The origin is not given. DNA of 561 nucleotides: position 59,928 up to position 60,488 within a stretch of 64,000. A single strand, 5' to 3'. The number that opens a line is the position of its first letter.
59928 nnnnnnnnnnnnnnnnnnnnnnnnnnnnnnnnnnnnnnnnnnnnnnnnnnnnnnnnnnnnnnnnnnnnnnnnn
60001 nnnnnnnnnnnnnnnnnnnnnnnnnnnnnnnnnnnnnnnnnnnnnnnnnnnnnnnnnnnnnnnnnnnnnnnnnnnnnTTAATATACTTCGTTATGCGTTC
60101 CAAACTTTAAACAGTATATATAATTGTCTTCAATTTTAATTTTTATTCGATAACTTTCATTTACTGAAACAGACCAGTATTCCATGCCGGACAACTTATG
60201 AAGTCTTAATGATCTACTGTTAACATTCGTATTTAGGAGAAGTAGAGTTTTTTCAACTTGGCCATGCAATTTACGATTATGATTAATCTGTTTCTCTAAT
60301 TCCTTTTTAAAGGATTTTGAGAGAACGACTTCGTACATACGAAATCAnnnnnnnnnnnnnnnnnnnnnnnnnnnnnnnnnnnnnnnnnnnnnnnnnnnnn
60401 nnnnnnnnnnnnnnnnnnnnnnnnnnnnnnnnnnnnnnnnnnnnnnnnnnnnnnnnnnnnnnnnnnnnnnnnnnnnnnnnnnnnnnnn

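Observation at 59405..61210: A nuclease, toxin-antitoxin pair and orphan gene inserted inside the conserved ribosomal operon between rplO and secY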

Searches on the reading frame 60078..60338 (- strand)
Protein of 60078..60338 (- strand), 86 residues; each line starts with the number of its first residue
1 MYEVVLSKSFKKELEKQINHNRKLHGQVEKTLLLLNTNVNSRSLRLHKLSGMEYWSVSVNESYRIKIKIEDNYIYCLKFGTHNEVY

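Call 3: search_protein_families(library=pfam, proteins=[window:60078-60338:-], max_evalue=0.1)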
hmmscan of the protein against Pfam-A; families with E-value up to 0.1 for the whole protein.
window:60078-60338:- (86 aa): 6 families
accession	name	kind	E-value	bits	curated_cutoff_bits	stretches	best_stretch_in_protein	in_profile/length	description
PF05016.21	ParE_toxin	-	0.0006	20.8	23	1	4-86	1-89/89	ParE toxin of type II toxin-antitoxin system, parDE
PF15738.11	YafQ_toxin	-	0.0067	17.1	30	1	2-85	1-86/88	Bacterial toxin of type II toxin-antitoxin system, YafQ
PF24732.2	ParE_like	-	0.01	16.2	24.4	1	34-83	13-63/67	ParE-like toxin domain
PF12808.12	Mto2_bdg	-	0.011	16.4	22.3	1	8-30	25-47/52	Micro-tubular organiser Mto1 C-term Mto2-binding region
PF05015.19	HigB-like_toxin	-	0.024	15.5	27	1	43-75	50-84/91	RelE-like toxin of type II toxin-antitoxin system HigB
PF25155.1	NTF2_YvbJ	-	0.074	14.3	25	0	6-65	27-82/123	YvbJ NTF2-like domain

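Call 4: search_protein_families(library=ncbifam, proteins=[window:60078-60338:-], max_evalue=0.1)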
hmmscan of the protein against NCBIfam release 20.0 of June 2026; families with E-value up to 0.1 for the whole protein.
window:60078-60338:- (86 aa): 2 families
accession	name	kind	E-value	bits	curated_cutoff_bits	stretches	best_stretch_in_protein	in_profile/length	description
TIGR02385.1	RelE_StbE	subfamily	8.6e-05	23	27.9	1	3-86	1-88/88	type II toxin-antitoxin system mRNA interferase toxin, RelE/StbE family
TIGR00053.1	TIGR00053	subfamily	0.001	19.7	87.25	1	1-86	1-91/92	YafQ family addiction module toxin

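Call 27: find_homologous_proteins(query=window:60078-60338:-, max_evalue=0.001)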
Query window:60078-60338:- (86 aa): 10 proteins with E <= 0.001 among 10 candidates.
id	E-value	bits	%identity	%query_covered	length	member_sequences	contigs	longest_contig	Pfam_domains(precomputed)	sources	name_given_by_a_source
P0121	1.1e-48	180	100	100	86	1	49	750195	-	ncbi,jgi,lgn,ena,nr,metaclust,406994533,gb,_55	ncbi:MAG: hypothetical protein ACD_13C00010G0055 [uncultured bacterium]|nr:MAG: hypothetical protein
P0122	4.9e-41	156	84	100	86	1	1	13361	-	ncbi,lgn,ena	-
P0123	5.0e-40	153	85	100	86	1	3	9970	-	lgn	-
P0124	1.9e-33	132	71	100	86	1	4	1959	-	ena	-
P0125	2.8e-32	128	73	100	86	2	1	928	-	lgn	-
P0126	3.2e-32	128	70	100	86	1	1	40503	-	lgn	-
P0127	2.7e-30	122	70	100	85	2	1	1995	-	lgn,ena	-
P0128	6.0e-29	117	64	100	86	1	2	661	-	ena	-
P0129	1.8e-23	100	62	91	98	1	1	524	-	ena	-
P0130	8.0e-14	69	47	100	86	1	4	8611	PF15738.12,PF05016.22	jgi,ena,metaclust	metaclust:\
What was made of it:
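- Closest known: Type II toxin-antitoxin modules of the RelE/ParE superfamily with RHH antitoxins. Different: The family is tiny, with 10 clusters found (call 27).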

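Call 28: find_encoding_contigs(protein=P0122, flank=5000, max_places=2)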
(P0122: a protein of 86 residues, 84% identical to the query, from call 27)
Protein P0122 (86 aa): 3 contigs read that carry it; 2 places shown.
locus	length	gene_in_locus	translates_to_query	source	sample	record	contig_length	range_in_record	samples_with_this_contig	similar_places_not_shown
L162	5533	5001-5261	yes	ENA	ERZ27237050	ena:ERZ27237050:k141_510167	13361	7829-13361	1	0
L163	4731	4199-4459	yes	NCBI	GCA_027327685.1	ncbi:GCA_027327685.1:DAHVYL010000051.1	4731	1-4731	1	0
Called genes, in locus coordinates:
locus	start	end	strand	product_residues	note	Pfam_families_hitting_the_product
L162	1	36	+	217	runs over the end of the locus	PF07650:KH_2, PF00189:Ribosomal_S3_C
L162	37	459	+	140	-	PF00252:Ribosomal_L16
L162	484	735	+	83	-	-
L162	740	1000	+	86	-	PF00366:Ribosomal_S17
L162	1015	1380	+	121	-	PF00238:Ribosomal_L14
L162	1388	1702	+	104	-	PF00467:KOW, PF17136:ribosomal_L24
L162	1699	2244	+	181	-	PF00281:Ribosomal_L5, PF00673:Ribosomal_L5_C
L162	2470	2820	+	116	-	PF00410:Ribosomal_S8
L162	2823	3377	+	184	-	PF00347:Ribosomal_L6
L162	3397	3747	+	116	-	PF00861:Ribosomal_L18p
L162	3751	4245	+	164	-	PF00333:Ribosomal_S5, PF03719:Ribosomal_S5_C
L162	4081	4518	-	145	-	-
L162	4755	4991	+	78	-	-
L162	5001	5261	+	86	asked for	-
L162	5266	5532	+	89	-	?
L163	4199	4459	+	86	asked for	-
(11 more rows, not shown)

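Call 29: find_encoding_contigs(protein=P0126, flank=5000, max_places=2)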
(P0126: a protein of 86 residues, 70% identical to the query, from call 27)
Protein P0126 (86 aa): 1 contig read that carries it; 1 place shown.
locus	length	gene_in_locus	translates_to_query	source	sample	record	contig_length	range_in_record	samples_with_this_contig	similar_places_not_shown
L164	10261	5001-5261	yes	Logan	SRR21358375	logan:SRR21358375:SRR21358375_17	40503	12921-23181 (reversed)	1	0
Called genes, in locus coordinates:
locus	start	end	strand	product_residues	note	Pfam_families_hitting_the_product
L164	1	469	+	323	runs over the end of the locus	PF00512:HisKA, PF02518:HATPase_c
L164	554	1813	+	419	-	PF25919:BSH_CusB (faint), PF00364:Biotin_lipoyl (faint), PF25917:BSH_RND (weak), PF25990:Beta-barrel_YknX, PF25989:YknX_C (weak)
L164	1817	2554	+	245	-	PF00005:ABC_tran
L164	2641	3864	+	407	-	PF12704:MacB_PCD, PF02687:FtsX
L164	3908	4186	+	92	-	-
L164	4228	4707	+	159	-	PF13673:Acetyltransf_10, PF00583:Acetyltransf_1, PF13508:Acetyltransf_7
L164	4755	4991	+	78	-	-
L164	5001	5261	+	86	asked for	-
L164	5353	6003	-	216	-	-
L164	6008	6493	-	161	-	-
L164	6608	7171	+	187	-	-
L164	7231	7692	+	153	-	PF18914:DUF5666 (weak)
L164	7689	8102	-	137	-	-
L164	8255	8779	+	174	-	PF04205:FMN_bind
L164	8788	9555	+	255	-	PF02424:ApbE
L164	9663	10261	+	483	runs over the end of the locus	PF03116:NQR2_RnfD_RnfE (weak), PF00175:NAD_binding_1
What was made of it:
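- The toxin-antitoxin pair occurs without a nuclease in L164 (call 29).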

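Call 30: find_encoding_contigs(protein=P0123, flank=5000, max_places=2)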
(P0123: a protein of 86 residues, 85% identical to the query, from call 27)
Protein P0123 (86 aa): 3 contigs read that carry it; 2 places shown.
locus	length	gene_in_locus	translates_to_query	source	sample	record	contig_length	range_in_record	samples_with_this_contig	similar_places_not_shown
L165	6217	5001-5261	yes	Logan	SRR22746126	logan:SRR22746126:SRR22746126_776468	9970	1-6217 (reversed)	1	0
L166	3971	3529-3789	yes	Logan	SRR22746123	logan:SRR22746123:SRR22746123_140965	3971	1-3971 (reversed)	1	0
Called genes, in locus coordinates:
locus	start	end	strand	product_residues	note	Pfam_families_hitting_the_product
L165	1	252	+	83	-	-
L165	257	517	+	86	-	PF00366:Ribosomal_S17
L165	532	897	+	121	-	PF00238:Ribosomal_L14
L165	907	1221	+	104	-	PF00467:KOW, PF17136:ribosomal_L24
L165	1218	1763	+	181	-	PF00281:Ribosomal_L5, PF00673:Ribosomal_L5_C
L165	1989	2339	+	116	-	PF00410:Ribosomal_S8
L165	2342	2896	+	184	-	PF00347:Ribosomal_L6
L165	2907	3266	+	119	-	PF00861:Ribosomal_L18p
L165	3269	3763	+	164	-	PF00333:Ribosomal_S5, PF03719:Ribosomal_S5_C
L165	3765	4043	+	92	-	-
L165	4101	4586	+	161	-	PF00583:Acetyltransf_1, PF13673:Acetyltransf_10, PF13508:Acetyltransf_7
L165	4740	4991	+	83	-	-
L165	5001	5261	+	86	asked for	-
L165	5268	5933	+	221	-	PF00565:SNase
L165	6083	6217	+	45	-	?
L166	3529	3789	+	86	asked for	-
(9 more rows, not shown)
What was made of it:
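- Orthologous arrangements exist in other species (calls 28, 30).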

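Call 47: search_solved_structures(query=A4, max_evalue=10, show_alignments=2)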
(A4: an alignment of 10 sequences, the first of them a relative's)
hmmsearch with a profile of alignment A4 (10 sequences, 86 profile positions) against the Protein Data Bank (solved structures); distinct sequences matched with E-value up to 10: 6.
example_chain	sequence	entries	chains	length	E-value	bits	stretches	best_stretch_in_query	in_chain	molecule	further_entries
4mcx_B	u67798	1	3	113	0.013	18.9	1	38-71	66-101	Killer protein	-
4mct_B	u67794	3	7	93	0.014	18.8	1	37-72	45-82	Killer protein | Endoribonuclease HigB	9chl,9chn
4px8_A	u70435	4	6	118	0.024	18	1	38-76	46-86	Killer protein | Host inhibition of growth B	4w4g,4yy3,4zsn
5ixl_A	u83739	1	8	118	0.025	18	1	38-76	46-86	Endoribonuclease HigB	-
4ypb_QY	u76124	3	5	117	0.027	17.9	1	38-75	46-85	Host inhibition of growth B | Killer protein | Endoribonuclease HigB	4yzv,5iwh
7tbi_X1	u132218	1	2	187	0.5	13.8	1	18-80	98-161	Nsp1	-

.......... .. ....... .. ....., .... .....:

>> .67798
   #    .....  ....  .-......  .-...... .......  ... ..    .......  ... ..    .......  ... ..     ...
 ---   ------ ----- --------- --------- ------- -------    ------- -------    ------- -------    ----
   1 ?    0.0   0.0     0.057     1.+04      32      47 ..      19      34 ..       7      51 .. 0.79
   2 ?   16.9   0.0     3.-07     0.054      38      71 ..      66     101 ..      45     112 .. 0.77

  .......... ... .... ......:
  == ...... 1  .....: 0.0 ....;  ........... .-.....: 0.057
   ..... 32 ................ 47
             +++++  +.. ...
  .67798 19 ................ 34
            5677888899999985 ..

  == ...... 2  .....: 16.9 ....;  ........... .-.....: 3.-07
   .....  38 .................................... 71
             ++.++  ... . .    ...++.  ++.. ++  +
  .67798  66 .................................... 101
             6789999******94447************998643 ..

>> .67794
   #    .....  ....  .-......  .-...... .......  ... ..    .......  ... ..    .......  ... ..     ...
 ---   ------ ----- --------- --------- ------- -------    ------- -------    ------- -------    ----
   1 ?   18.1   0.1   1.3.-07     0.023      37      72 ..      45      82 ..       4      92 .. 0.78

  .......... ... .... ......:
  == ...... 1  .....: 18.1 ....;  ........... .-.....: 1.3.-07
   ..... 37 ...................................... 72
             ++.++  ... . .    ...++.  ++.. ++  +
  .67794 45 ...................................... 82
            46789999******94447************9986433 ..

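Call 48: search_protein_families(library=pfam, alignment_id=A4, max_evalue=0.01)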
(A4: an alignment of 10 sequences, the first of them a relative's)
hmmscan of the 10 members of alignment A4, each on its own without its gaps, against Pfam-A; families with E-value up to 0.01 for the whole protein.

A. member 1, P0121 (86 aa): 2 families
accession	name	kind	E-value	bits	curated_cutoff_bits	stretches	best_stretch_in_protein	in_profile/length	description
PF05016.21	ParE_toxin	-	0.0006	20.8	23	1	4-86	1-89/89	ParE toxin of type II toxin-antitoxin system, parDE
PF15738.11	YafQ_toxin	-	0.0067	17.1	30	1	2-85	1-86/88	Bacterial toxin of type II toxin-antitoxin system, YafQ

B. families by the number of members that match (of 10 scanned): 5 families
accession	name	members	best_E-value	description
PF24732.2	ParE_like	6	0.00032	ParE-like toxin domain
PF15738.11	YafQ_toxin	4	3.5e-08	Bacterial toxin of type II toxin-antitoxin system, YafQ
PF05016.21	ParE_toxin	4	7.8e-08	ParE toxin of type II toxin-antitoxin system, parDE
PF05015.19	HigB-like_toxin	1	0.0064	RelE-like toxin of type II toxin-antitoxin system HigB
PF24538.1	DUF7599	1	0.0092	Domain of unknown function (DUF7599)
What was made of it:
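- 60078..60338 (-): Toxin of the RelE/YafQ/YoeB fold, 86 aa, starting 9 nt after the antitoxin stop codon. Family members hit YafQ_toxin at 3.5e-8 and ParE_toxin at 7.8e-8 (call 48).
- On RelE/ParE-superfamily type II toxin: Four of 10 family members do match YafQ_toxin (best 3.5e-8) and ParE_toxin (7.8e-8) (call 48).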

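Call 58: predict_structure(alignment_id=A4)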
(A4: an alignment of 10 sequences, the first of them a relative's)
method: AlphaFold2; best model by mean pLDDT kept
length: 86 residues; sequences in the alignment: 10
mean_pLDDT: 89.9   pTM: 0.79
mean pLDDT of the five models: 89.9, 89.0, 88.0, 86.6, 84.3
residues with pLDDT >= 90: 54; 70-90: 32; 50-70: 0; < 50: 0
segments of 3 or more residues with pLDDT < 50: none
pLDDT, mean of each block of 10 residues (from residue 1): 91 89 92 90 84 89 93 93 88
secondary structure, 60 per line:
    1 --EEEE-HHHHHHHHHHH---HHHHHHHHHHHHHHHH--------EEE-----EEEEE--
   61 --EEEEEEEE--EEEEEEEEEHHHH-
elements in order: E3-6 H8-18 H22-37 E46-48 E54-58 E63-70 E73-81 H82-85
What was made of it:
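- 60078..60338 (-): The AlphaFold2 model has pLDDT 90 and strand-helix-helix-four-strand topology (call 58).
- On RelE/ParE-superfamily type II toxin: The AlphaFold2 model has pLDDT 90 with that topology (call 58).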

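Call 61: fold_search(model_id=the predicted structure, library=pdb)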
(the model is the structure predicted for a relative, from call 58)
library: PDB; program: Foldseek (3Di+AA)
matches with E <= 10: 762; with E <= 0.001: 29
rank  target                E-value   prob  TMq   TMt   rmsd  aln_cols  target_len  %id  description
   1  4lsy_A                4.7e-06  1.00  0.78  0.76   2.6        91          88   19  Crystal structure of copper-bound L66S mutant toxin from Helicobacter pylori (released 2014-02-05)
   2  7v6w_E                1.7e-05  1.00  0.82  0.79   1.7        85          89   22  Crystal structure of heterohexameric Sa2YoeB-Sa2YefM complex bound to 26bp-DNA (released 2021-12-15)
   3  7v5y_E                2.0e-05  1.00  0.81  0.80   1.7        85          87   22  Crystal structure of hexameric complex of Sa2YoeB-Sa2YefM toxin-antitoxin from Staphylococcus aureus (released 2021-12-15)
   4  4mmj                  2.5e-05  1.00  0.77  0.74   2.9        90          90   18  crystal structure of YafQ from E.coli strain BL21(DE3) (released 2014-06-25)
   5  7v6w_F                3.1e-05  1.00  0.81  0.80   1.7        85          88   22  Crystal structure of heterohexameric Sa2YoeB-Sa2YefM complex bound to 26bp-DNA (released 2021-12-15)
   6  4ltt                  3.3e-05  1.00  0.75  0.72   2.7        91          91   19  Crystal structure of native apo toxin from Helicobacter pylori (released 2014-02-05)
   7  1z8m_MODEL_1_A        5.2e-05  1.00  0.65  0.64   3.8        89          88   19  Solution structure of the conserved hypothtical protein HP0894 from Helicobacter pylori (released 2005-11-01)
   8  2otr_MODEL_1_A        6.3e-05  1.00  0.67  0.65   4.4        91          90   20  Solution Structure of Conserved Hypothetical Protein HP0892 from Helicobacter pylori (released 2007-12-18)
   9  9lew_B                6.7e-05  1.00  0.80  0.77   2.7        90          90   14  The crystal structure of DinJ-YafQ complex from Vibrio cholerae (released 2025-07-30)
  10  4q2u_B                7.1e-05  1.00  0.79  0.76   2.4        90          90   19  Crystal structure of the E. coli DinJ-YafQ toxin-antitoxin complex (released 2014-06-11)
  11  4ml0_B                7.6e-05  1.00  0.77  0.74   2.7        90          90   19  Crystal structure of E.coli DinJ-YafQ complex (released 2014-06-25)
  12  4ls4_A                9.2e-05  1.00  0.77  0.74   2.6        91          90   19  Crystal structure of L66S mutant toxin from Helicobacter pylori (released 2014-02-05)
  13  4mmg_A                9.8e-05  1.00  0.79  0.75   2.6        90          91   19  crystal structure of YafQ mutant H87Q from E.coli (released 2014-06-25)
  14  7bwf_A                1.2e-04  1.00  0.76  0.75   2.9        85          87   18  YoeB-YefM complex from Staphylococcus aureus (released 2020-05-20)
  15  2khe_MODEL_1_A        1.2e-04  1.00  0.67  0.65   3.3        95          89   26  Solution Structure of the Bacterial Toxin Rele from Thermus Thermophilus HB8 (released 2010-03-31)
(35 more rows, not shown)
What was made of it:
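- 60078..60338 (-): Foldseek against the PDB matches H. pylori HP0894, YoeB, YafQ, RelE and RelK with TM 0.75-0.82 and E down to 4.7e-6 (call 61).
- On RelE/ParE-superfamily type II toxin: Foldseek against the PDB gives 29 hits at E of 1e-3 or better, led by HP0894, YoeB, YafQ, RelE and RelK at TM 0.75-0.82 (call 61).
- Closest known: Type II toxin-antitoxin modules of the RelE/ParE superfamily with RHH antitoxins. Same: The toxin model superposes on YafQ, YoeB, RelE and HP0894 at TM about 0.8 (call 61).
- Checked: It is confirmed at the fold level (calls 58, 61).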

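Call 70: search_protein_families(library=padloc, proteins=[window:60078-60338:-], max_evalue=0.01)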
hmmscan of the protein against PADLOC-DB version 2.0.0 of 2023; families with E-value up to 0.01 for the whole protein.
window:60078-60338:- (86 aa): 1 family
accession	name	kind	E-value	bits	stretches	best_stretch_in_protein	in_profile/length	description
PDLC01934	CARF7--CARF_RelE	-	0.0083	13.2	1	4-83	273-358/359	-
